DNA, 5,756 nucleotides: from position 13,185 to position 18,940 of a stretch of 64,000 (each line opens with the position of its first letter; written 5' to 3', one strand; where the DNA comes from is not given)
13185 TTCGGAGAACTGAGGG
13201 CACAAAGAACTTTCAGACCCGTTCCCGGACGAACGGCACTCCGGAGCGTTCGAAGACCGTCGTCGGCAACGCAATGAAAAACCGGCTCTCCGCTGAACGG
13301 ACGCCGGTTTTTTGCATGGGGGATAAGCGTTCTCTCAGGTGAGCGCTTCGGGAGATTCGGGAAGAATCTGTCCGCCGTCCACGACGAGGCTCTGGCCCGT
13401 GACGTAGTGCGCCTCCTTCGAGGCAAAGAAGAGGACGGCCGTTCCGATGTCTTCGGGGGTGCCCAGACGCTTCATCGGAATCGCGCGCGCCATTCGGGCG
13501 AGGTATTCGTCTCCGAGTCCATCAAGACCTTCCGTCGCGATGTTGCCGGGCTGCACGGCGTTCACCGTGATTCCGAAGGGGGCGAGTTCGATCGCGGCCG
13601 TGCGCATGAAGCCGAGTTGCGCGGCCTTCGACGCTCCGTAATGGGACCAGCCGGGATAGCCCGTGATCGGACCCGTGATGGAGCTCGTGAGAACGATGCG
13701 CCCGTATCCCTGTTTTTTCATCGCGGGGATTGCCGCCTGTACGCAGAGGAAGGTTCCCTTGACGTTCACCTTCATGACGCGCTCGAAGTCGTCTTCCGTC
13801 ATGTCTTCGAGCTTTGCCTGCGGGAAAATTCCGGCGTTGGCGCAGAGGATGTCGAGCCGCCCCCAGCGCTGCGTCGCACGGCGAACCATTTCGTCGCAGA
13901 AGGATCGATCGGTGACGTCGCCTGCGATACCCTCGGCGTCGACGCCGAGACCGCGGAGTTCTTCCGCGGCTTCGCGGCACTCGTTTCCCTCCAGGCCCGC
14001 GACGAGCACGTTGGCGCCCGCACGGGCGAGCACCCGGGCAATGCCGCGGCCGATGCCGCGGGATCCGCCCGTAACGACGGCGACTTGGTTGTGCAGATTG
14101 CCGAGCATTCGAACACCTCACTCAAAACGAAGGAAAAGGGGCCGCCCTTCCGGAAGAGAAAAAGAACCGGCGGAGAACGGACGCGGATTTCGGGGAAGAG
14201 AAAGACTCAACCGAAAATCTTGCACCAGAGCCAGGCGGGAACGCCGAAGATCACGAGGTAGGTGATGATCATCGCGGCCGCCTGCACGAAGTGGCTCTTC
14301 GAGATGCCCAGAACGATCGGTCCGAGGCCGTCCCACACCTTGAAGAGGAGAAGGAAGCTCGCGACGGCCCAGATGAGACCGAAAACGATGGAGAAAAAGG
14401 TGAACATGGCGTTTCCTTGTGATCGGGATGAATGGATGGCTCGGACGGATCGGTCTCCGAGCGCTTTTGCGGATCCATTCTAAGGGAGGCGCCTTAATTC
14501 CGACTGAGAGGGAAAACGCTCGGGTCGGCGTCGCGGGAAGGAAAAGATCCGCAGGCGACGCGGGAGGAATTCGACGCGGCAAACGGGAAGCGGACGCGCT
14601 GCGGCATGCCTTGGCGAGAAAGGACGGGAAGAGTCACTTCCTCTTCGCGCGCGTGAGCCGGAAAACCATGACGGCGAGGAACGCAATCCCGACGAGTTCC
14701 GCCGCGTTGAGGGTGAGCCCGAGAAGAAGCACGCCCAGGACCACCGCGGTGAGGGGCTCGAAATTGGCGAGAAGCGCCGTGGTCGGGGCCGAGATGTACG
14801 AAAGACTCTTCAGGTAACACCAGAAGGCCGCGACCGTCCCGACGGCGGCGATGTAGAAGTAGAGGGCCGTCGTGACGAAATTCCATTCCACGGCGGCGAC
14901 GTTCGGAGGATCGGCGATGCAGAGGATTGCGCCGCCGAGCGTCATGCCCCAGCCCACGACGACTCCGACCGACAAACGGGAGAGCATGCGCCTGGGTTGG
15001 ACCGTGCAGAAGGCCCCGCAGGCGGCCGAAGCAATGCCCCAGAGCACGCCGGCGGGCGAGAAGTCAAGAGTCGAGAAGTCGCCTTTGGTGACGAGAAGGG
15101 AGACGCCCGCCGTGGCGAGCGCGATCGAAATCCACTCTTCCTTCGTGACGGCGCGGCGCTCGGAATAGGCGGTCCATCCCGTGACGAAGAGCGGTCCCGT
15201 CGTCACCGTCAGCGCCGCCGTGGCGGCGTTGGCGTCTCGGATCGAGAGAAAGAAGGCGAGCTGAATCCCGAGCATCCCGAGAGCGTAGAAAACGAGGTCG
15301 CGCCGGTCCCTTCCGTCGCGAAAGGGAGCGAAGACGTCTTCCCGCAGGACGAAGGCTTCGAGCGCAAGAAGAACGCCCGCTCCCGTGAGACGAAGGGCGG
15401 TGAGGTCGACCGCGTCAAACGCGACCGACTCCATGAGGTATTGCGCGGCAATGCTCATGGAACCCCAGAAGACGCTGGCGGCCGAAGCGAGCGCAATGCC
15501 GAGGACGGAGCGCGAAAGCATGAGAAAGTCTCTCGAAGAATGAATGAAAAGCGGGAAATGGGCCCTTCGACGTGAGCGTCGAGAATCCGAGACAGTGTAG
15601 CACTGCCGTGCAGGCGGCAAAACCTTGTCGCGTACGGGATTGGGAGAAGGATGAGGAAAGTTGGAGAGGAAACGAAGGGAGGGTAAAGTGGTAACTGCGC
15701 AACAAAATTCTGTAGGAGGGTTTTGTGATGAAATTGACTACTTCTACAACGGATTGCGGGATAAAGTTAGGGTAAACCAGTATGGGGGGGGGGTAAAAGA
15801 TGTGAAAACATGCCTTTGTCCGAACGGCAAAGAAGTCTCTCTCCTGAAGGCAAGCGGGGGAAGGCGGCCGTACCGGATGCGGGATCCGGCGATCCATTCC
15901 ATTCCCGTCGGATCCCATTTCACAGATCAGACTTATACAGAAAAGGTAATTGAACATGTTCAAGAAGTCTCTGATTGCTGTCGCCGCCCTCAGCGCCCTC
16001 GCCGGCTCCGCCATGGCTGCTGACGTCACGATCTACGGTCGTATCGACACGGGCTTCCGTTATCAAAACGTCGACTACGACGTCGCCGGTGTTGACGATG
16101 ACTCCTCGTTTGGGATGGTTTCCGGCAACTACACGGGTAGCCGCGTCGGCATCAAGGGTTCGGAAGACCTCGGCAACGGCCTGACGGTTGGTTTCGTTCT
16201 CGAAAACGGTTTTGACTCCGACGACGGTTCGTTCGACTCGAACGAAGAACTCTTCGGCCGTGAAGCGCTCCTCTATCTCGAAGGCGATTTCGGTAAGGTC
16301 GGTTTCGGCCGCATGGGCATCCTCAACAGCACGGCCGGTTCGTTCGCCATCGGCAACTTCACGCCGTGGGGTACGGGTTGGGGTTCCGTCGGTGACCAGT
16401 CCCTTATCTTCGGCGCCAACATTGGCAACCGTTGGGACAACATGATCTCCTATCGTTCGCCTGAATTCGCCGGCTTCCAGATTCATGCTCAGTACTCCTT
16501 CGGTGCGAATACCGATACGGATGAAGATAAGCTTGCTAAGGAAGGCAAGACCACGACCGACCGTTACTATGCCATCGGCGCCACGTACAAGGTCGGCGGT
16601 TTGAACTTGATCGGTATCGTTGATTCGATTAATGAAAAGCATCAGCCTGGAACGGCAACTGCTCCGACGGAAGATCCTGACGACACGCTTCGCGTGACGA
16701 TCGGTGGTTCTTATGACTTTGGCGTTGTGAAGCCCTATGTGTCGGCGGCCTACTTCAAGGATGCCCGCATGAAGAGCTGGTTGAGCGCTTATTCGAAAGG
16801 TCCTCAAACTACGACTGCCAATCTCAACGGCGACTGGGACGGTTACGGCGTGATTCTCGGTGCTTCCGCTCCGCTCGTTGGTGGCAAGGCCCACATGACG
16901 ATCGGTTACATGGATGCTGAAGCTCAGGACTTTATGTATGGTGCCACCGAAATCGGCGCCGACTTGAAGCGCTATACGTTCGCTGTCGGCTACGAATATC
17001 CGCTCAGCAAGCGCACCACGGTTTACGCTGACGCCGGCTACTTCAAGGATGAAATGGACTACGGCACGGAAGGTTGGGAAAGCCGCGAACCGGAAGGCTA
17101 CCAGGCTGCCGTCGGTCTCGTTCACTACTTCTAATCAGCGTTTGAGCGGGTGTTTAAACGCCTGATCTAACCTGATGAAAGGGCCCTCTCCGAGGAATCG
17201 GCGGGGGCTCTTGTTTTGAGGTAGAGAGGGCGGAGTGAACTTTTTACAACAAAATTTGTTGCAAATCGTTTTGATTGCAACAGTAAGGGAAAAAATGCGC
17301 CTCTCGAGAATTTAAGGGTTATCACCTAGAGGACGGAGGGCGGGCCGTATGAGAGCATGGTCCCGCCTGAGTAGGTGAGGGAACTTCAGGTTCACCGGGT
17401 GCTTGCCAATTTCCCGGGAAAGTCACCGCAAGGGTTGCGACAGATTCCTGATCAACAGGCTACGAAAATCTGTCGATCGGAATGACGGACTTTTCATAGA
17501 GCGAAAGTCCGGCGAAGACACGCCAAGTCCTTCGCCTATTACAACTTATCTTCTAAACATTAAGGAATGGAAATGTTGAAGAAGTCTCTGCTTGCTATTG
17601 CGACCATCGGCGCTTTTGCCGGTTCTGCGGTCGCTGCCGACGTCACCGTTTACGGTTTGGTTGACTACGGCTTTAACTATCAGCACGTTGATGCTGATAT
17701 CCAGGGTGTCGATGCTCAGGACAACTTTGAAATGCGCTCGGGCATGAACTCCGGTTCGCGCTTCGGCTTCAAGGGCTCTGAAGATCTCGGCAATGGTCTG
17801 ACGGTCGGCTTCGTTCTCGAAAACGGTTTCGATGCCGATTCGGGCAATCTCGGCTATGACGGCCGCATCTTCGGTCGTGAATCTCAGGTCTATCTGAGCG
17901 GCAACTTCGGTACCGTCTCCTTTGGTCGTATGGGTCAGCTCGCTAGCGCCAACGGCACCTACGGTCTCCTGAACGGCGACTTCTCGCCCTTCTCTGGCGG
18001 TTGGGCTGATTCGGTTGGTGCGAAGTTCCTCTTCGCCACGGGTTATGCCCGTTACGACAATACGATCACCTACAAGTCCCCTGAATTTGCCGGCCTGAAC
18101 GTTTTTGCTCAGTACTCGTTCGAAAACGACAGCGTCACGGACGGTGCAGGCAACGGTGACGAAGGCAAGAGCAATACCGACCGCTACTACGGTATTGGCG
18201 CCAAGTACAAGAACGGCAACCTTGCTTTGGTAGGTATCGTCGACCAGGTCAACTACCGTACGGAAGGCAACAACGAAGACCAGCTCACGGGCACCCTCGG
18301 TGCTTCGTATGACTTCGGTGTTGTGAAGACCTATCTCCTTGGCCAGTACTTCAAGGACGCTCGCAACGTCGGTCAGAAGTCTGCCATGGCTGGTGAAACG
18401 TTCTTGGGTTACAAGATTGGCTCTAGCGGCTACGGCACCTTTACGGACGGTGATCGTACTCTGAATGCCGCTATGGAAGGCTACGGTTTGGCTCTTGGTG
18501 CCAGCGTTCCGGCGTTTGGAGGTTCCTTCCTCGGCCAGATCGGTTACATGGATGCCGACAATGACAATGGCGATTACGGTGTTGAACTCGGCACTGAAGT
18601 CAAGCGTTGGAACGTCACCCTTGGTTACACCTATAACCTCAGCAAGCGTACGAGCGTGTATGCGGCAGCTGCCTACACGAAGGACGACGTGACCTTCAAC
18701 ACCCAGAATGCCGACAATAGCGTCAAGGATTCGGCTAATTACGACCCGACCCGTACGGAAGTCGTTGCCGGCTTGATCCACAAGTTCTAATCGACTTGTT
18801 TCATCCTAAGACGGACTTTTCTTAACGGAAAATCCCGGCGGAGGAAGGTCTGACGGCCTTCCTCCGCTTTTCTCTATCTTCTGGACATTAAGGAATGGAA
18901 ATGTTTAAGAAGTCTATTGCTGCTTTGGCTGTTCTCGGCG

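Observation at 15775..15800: Variable-length poly-G tracts (G10 vs G7) in duplicated porin upstream regions suggest phase variation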

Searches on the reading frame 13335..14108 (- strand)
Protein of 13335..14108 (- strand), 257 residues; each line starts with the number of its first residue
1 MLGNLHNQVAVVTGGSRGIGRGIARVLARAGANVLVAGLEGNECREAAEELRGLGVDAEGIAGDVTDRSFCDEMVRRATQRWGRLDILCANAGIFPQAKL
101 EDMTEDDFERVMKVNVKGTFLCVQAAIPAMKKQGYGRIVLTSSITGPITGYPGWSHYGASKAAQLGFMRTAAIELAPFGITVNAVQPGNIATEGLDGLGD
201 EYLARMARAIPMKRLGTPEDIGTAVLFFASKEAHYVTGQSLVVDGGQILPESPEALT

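Call 13: search_protein_families(library=pfam, proteins=[window:13335-14108:-])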
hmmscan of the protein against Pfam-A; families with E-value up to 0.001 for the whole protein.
window:13335-14108:- (257 aa): 5 families
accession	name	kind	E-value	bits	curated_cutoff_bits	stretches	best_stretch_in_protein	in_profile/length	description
PF13561.12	adh_short_C2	-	4e-67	226.7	27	1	17-246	6-234/236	Enoyl-(Acyl carrier protein) reductase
PF00106.31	adh_short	-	1.7e-60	204.3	26.6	1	8-195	1-187/195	short chain dehydrogenase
PF08659.16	KR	-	1.8e-18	67.6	22.6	1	11-169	4-161/180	KR domain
PF01073.25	3Beta_HSD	-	2.7e-05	23.8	22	1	11-144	1-117/280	3-beta hydroxysteroid dehydrogenase/isomerase family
PF23441.1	SDR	-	3.5e-05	23.8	27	1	5-248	5-256/258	SDR-like rossmann domain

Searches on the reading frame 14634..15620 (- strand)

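Call 13: search_protein_families(library=pfam, proteins=[window:14634-15620:-])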
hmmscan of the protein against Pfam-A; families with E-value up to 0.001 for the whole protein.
window:14634-15620:- (328 aa): 1 family
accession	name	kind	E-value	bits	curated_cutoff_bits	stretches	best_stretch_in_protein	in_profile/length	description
PF00892.27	EamA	-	1e-29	104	28.2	2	190-317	2-128/135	EamA-like transporter family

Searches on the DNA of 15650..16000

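Call 55: search_rna_families(source=window, start=15650, end=16000, threshold=evalue, max_evalue=1)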
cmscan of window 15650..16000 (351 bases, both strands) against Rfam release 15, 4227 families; matches with E-value up to 1: 0.
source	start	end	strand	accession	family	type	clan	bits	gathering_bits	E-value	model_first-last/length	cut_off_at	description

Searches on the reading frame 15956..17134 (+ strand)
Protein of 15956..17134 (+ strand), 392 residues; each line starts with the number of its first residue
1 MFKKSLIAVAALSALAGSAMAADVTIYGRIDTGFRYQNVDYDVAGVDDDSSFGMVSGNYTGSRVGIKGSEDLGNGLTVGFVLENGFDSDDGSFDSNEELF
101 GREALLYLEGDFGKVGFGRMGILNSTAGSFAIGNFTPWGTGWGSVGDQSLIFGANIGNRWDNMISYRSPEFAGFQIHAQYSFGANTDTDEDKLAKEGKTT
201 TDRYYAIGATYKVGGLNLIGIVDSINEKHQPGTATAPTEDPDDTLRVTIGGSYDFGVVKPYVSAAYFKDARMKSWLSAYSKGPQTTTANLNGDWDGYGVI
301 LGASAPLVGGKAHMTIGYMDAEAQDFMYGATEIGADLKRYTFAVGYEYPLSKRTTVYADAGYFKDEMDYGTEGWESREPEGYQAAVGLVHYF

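Call 13: search_protein_families(library=pfam, proteins=[window:15956-17134:+])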
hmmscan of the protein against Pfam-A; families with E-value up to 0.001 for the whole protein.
window:15956-17134:+ (392 aa): 2 families
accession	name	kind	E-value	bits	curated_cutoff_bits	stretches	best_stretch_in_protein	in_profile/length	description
PF13609.12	Porin_4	-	8.6e-52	177.3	27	1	8-365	1-307/310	Gram-negative porin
PF00267.27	Porin_1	-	7.1e-15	55.7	23.7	1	57-392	26-337/337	Gram-negative porin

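Call 17: find_encoding_contigs(protein=window:15956-17134:+, flank=1500, max_places=10)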
Protein window:15956-17134:+ (392 aa): 8 contigs read that carry it; 4 places shown.
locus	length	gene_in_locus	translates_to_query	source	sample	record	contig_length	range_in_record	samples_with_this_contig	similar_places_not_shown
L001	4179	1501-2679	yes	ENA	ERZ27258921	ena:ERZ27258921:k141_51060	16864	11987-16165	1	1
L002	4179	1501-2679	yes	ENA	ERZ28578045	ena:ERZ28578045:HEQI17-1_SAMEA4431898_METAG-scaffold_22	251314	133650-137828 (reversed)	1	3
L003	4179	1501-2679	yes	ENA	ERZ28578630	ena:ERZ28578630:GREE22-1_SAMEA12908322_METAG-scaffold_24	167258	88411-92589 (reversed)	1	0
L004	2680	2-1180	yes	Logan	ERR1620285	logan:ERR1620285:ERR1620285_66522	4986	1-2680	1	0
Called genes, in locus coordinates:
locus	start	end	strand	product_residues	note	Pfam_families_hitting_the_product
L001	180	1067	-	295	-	PF00892:EamA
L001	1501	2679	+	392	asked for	PF13609:Porin_4, PF00267:Porin_1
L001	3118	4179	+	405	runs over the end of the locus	PF13609:Porin_4, PF00267:Porin_1 (weak)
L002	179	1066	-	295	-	PF00892:EamA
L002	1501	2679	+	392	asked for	PF13609:Porin_4, PF00267:Porin_1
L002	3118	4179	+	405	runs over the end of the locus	PF13609:Porin_4, PF00267:Porin_1 (weak)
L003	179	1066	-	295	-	PF00892:EamA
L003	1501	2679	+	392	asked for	PF13609:Porin_4, PF00267:Porin_1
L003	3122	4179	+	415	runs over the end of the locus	PF13609:Porin_4, PF00267:Porin_1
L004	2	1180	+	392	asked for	PF13609:Porin_4, PF00267:Porin_1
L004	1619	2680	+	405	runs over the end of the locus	PF13609:Porin_4, PF00267:Porin_1 (weak)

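Call 21: find_related_loci(query=window:15956-17134:+, collection=genome_contigs, flank=8000)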
Query window:15956-17134:+ (392 aa) in genome_contigs; peptide patterns used: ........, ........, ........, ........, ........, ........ (x = any residue, [..] = any of these).
41 stretches matched a pattern; 7 encode a relative of the query (tblastn E <= 1e-3); 7 distinct loci.
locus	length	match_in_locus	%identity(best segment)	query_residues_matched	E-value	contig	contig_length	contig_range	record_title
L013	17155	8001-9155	84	1-392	0e+0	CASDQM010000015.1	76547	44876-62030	uncultured Sutterella sp. isolate SI.A104.metabat-bins.12 genome assembly, contig: SI.A104.metabat-bins.12.fa_k141_10076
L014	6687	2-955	64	71-392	2e-126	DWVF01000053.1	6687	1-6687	MAG TPA_asm: Candidatus Sutterella merdavium isolate ChiGjej6B6-11950 ChiGjej6B6M5__C50260_L6687_SAMN08009849, whole gen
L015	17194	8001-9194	46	3-392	7e-91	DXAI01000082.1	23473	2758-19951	MAG TPA_asm: Candidatus Duodenibacillus intestinavium isolate 2430 CHK55__C138914_L23473_SAMEA104467244, whole genome sh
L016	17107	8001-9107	50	1-362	1e-88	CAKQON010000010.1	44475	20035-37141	MAG: uncultured Sutterella sp. isolate REFINED_METABAT215_TOP10_CONTIGS_1500_ASSEMBLY_K77_MERGED__Nepal_MoBio_Fiber-Hadz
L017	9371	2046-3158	50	1-362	3e-88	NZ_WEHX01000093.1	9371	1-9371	Sutterella seckii strain ASD393 NODE_93_length_9371_cov_186.405630, whole genome shotgun sequence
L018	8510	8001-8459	57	1-143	4e-39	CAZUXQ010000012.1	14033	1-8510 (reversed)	MAG TPA_asm: uncultured Sutterella sp. isolate SRP141132_co4_395 genome assembly, contig: NODE_4410_length_14033_cov_4.4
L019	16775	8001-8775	44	2-392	3e-22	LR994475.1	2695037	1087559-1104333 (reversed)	uncultured Sutterella sp. isolate Sutterella canine HQ MAG genome assembly, chromosome: 1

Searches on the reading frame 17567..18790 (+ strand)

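Call 13: search_protein_families(library=pfam, proteins=[window:17567-18790:+])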
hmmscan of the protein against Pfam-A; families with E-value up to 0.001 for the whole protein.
window:17567-18790:+ (407 aa): 3 families
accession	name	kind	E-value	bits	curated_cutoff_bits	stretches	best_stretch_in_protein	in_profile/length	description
PF13609.12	Porin_4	-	3.9e-46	158.7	27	1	10-374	1-308/310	Gram-negative porin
PF00267.27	Porin_1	-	5e-08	33.2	23.7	1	57-377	24-317/337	Gram-negative porin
PF13505.12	OMP_b-brl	-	0.0006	20.5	28.7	1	272-385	12-124/175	Outer membrane protein beta-barrel domain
